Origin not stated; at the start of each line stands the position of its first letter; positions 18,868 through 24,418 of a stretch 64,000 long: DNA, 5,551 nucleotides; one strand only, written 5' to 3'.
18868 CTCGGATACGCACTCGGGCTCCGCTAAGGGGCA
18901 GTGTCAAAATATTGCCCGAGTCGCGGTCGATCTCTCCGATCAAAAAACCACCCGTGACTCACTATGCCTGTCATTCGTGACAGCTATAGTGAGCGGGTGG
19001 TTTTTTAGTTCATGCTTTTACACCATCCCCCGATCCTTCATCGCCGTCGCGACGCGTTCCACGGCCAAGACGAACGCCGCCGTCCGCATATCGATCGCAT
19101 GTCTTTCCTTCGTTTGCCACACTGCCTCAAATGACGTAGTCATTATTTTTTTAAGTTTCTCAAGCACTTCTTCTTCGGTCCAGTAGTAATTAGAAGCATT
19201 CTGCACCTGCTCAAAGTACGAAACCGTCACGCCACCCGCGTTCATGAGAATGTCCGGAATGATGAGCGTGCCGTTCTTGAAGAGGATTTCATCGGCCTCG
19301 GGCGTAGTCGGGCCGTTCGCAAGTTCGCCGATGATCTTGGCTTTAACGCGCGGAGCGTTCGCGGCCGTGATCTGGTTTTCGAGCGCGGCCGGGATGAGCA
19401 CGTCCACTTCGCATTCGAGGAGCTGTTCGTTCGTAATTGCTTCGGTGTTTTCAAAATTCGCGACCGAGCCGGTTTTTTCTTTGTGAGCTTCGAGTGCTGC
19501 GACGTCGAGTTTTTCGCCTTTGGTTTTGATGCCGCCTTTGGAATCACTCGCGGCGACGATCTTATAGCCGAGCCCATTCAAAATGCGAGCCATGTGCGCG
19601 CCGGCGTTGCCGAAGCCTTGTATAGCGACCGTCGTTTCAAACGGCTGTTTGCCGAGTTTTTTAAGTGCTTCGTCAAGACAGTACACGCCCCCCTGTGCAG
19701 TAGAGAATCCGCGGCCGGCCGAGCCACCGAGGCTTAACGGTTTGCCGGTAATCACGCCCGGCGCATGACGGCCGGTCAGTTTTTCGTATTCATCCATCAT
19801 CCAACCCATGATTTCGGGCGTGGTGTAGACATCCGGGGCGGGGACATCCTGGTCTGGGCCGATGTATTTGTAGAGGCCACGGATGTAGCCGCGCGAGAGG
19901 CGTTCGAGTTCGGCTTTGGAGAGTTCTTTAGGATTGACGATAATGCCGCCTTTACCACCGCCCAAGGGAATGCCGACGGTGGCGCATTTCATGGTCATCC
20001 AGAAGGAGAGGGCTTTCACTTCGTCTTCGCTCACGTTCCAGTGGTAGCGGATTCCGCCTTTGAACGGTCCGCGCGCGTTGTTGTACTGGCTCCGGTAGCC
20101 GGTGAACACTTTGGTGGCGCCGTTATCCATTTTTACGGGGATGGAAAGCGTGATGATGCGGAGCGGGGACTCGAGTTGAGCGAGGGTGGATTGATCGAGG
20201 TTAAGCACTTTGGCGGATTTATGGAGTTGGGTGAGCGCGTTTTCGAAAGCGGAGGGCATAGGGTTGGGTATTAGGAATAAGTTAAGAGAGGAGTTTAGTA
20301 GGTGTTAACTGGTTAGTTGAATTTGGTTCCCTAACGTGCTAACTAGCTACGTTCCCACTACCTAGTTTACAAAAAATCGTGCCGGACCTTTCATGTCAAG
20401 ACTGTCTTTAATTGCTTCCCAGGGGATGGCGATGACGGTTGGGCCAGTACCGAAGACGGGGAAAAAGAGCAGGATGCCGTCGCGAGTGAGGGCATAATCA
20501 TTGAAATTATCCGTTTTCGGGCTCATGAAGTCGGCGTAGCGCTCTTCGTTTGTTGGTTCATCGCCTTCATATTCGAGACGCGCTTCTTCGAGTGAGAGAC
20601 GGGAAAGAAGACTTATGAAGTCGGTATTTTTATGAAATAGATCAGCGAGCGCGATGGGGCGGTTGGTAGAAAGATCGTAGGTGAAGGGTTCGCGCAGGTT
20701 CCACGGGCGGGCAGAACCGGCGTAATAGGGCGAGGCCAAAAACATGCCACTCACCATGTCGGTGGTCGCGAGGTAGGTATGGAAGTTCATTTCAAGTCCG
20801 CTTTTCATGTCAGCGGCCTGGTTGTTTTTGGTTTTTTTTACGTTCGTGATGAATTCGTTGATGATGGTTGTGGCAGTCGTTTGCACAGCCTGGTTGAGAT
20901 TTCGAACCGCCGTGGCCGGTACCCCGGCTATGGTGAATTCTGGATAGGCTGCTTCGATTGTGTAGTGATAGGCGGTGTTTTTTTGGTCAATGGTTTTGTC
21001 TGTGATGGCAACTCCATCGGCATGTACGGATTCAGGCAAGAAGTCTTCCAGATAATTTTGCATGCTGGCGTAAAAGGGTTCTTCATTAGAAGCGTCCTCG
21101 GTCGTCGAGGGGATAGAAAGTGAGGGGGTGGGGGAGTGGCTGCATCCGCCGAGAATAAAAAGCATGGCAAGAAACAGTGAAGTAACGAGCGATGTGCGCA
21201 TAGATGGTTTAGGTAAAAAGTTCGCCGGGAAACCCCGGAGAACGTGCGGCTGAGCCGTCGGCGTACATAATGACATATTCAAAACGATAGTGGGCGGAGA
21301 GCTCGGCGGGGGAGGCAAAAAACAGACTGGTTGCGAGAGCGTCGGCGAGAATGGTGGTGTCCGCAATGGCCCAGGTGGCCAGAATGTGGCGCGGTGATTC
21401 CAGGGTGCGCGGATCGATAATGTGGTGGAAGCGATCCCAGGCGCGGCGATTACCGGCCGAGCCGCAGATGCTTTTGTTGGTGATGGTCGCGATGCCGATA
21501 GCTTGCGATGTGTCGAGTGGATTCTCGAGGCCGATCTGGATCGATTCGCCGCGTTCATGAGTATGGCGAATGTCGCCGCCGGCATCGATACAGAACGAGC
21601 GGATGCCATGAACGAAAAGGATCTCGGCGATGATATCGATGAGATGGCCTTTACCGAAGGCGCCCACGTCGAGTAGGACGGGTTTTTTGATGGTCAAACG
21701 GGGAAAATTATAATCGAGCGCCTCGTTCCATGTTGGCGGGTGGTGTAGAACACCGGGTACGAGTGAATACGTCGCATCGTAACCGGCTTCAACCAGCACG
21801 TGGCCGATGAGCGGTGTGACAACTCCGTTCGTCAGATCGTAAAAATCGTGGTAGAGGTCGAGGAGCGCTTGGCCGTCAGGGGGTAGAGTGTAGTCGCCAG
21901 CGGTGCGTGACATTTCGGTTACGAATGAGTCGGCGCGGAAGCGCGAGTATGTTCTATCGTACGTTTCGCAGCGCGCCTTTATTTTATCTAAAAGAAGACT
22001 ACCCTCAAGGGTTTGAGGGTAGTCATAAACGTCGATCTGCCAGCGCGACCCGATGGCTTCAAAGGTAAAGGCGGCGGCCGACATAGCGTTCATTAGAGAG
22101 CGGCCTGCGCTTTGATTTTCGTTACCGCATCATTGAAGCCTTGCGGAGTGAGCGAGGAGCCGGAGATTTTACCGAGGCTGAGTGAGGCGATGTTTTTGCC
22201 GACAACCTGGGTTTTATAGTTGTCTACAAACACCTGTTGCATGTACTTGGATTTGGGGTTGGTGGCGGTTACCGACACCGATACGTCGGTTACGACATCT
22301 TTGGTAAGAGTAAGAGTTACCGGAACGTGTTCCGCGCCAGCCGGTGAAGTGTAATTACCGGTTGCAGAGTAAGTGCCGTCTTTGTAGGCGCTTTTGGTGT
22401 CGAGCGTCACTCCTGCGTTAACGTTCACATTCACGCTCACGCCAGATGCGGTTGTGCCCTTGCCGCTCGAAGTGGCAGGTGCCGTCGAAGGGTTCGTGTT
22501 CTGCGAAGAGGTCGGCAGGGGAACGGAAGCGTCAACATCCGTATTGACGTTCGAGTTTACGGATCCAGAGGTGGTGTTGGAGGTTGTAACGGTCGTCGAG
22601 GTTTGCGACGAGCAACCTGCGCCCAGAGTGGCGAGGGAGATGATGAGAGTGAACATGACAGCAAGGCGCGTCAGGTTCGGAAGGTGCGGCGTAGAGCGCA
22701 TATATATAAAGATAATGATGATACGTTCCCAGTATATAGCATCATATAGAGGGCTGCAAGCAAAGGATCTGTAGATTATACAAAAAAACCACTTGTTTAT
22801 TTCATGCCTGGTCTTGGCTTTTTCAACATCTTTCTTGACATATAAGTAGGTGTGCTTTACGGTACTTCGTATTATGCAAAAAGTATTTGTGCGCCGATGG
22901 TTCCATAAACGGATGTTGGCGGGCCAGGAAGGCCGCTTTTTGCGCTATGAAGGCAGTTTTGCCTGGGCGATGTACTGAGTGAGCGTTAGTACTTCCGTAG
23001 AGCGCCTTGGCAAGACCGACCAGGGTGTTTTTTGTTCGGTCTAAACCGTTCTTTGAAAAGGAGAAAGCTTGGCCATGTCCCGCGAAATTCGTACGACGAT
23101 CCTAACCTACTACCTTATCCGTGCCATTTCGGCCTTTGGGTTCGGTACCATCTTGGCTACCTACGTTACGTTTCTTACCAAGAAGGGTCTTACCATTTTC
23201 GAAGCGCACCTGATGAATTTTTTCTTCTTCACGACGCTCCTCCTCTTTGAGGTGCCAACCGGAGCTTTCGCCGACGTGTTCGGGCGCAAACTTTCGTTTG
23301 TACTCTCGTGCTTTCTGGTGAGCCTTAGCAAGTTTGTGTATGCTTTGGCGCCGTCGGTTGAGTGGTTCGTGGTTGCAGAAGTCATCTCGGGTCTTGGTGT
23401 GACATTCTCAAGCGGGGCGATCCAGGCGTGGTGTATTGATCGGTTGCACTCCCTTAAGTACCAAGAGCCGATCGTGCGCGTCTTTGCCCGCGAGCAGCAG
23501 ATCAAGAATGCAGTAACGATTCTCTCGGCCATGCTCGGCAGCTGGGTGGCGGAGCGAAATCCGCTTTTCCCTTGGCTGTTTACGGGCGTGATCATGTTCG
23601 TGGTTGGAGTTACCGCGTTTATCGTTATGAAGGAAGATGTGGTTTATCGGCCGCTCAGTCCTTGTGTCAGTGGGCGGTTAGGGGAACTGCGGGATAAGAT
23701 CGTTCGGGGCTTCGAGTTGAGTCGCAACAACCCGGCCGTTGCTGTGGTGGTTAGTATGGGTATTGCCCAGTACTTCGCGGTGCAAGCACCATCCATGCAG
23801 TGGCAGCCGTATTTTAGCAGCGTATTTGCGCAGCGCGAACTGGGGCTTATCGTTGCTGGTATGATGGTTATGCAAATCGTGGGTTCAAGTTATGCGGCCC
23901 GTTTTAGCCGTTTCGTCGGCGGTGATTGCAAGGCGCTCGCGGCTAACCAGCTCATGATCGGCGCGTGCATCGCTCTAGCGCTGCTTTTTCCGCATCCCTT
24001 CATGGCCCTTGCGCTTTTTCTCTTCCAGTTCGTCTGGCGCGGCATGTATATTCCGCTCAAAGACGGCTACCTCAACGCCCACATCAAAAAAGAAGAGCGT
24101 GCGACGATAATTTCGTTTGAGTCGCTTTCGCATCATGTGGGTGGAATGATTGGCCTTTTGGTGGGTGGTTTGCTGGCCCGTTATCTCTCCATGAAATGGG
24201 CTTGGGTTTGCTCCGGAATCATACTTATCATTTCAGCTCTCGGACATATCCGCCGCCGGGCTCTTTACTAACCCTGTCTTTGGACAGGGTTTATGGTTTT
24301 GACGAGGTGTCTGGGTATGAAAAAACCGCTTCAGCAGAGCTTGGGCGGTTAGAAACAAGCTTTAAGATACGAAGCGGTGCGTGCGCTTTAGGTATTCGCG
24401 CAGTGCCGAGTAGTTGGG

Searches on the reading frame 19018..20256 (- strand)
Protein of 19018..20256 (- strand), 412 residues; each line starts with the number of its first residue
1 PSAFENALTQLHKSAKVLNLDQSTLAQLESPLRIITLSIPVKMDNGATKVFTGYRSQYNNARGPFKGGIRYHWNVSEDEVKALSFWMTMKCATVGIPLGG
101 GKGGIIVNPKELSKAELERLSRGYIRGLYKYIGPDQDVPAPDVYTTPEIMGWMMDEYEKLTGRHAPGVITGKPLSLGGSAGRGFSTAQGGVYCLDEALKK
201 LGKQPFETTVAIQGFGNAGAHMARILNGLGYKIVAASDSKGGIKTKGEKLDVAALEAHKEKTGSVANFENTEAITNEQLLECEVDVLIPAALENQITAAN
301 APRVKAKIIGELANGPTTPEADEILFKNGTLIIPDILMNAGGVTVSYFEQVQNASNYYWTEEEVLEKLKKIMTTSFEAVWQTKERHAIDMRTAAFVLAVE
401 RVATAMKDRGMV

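Call 14: search_protein_families(library=pfam, proteins=[window:19018-20256:-], max_evalue=0.001)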
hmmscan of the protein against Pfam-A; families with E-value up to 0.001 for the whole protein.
window:19018-20256:- (412 aa): 3 families
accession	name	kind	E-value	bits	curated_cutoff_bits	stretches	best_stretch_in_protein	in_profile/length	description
PF00208.27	ELFV_dehydrog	-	2.6e-76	257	23.4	1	177-410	1-241/241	Glutamate/Leucine/Phenylalanine/Valine dehydrogenase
PF02812.23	ELFV_dehydrog_N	-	9.3e-58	194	25.3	1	32-159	2-129/129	Glu/Leu/Phe/Val dehydrogenase, dimerisation domain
PF02826.25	2-Hacid_dh_C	-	7.6e-05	22.6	25.1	1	198-245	27-75/178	D-isomer specific 2-hydroxyacid dehydrogenase, NAD binding domain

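Call 47: find_related_loci(query=window:19018-20256:-, collection=genome_contigs, flank=2000)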
Query window:19018-20256:- (412 aa) in genome_contigs; peptide patterns used: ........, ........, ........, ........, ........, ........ (x = any residue, [..] = any of these).
599 stretches matched a pattern (row limit reached: there are more); 596 encode a relative of the query (tblastn E <= 1e-3); the best 80 are kept; 80 distinct loci.
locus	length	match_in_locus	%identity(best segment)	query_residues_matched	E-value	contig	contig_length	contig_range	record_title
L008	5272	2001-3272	71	2-412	0e+0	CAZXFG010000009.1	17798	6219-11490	MAG TPA_asm: uncultured Gammaproteobacteria bacterium isolate SRP062349_co6_369 genome assembly, contig: NODE_2152_lengt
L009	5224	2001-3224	71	4-412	0e+0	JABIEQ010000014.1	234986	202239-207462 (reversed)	MAG: Candidatus Magasanikbacteria bacterium isolate SI053_bin100 k141_800828, whole genome shotgun sequence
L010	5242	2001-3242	69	4-412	0e+0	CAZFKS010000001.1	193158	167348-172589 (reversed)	MAG TPA_asm: uncultured Gammaproteobacteria bacterium isolate SRP257259_co1_329 genome assembly, contig: NODE_47_length_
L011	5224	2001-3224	69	4-412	0e+0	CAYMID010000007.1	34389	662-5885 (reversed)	MAG TPA_asm: uncultured Gammaproteobacteria bacterium isolate SRP342105_co2_131 genome assembly, contig: NODE_1259_lengt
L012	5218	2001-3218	69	4-410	0e+0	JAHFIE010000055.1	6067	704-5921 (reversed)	MAG: Candidatus Magasanikiibacteriota bacterium isolate nzgw355 NODE_12468_length_6068_cov_2.957794, whole genome shotgu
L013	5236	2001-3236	68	4-412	1e-179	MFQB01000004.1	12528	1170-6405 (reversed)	MAG: Candidatus Magasanikbacteria bacterium RIFCSPHIGHO2_02_FULL_47_14 rifcsphigho2_02_scaffold_11158, whole genome shot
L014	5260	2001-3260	68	4-410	6e-177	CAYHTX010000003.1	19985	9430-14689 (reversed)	MAG TPA_asm: uncultured Gammaproteobacteria bacterium isolate ERP119705_co15_524 genome assembly, contig: NODE_2581_leng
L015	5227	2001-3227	63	2-412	4e-167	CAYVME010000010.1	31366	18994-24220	MAG TPA_asm: uncultured Bdellovibrionales bacterium isolate SRP011637_co1_104 genome assembly, contig: NODE_317_length_3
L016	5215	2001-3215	62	4-410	3e-163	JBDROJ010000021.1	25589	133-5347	MAG: bacterium isolate MEGAHIT-group-1.947 k141_3025948, whole genome shotgun sequence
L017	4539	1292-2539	60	4-412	4e-164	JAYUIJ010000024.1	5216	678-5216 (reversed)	MAG: Candidatus Kerfeldbacteria bacterium isolate GFS_8656 GFS_8656_23, whole genome shotgun sequence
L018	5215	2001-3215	60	4-410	4e-161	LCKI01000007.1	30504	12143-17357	MAG: Parcubacteria group bacterium GW2011_GWC1_45_14 UW95_C0007, whole genome shotgun sequence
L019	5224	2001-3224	58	2-410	1e-159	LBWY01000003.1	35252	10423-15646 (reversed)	MAG: Parcubacteria group bacterium GW2011_GWE2_39_37 UT48_C0003, whole genome shotgun sequence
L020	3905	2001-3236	59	2-412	8e-160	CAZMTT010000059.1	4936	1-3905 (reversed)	MAG TPA_asm: uncultured Dehalococcoidales bacterium isolate binchicken_co89_139 genome assembly, contig: NODE_37546_leng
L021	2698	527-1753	58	4-412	1e-165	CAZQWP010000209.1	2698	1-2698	MAG TPA_asm: uncultured Methanosarcinales archaeon isolate binchicken_co42_22 genome assembly, contig: NODE_84979_length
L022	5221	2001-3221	58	4-412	2e-156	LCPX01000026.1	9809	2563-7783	MAG: Candidatus Moranbacteria bacterium GW2011_GWE1_49_15 UY41_C0026, whole genome shotgun sequence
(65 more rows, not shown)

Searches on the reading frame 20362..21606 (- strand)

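Call 14: search_protein_families(library=pfam, proteins=[window:20362-21606:-], max_evalue=0.001)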
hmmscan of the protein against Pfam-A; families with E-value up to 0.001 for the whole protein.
window:20362-21606:- (414 aa): 1 family
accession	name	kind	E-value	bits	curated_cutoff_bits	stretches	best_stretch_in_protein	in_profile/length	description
PF11738.13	DUF3298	-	0.00041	21.7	24.1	0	321-389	1-71/84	Protein of unknown function (DUF3298)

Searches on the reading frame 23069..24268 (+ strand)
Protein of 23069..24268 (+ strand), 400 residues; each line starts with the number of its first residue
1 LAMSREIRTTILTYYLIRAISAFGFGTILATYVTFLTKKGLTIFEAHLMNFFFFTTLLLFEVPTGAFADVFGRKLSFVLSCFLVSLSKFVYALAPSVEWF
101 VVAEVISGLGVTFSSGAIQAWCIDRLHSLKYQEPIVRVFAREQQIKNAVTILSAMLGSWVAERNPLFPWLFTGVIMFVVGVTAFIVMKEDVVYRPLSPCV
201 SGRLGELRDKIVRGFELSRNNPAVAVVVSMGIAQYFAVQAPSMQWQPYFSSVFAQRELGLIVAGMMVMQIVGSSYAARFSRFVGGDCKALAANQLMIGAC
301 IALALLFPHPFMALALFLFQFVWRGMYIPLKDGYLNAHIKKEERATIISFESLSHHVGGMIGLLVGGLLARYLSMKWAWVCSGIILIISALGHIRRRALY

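Call 14: search_protein_families(library=pfam, proteins=[window:23069-24268:+], max_evalue=0.001)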
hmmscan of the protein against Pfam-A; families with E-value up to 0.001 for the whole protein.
window:23069-24268:+ (400 aa): 1 family
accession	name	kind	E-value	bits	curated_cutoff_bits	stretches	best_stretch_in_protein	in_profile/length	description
PF07690.21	MFS_1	-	3.2e-24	85.9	33.4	2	248-391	22-166/347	Major Facilitator Superfamily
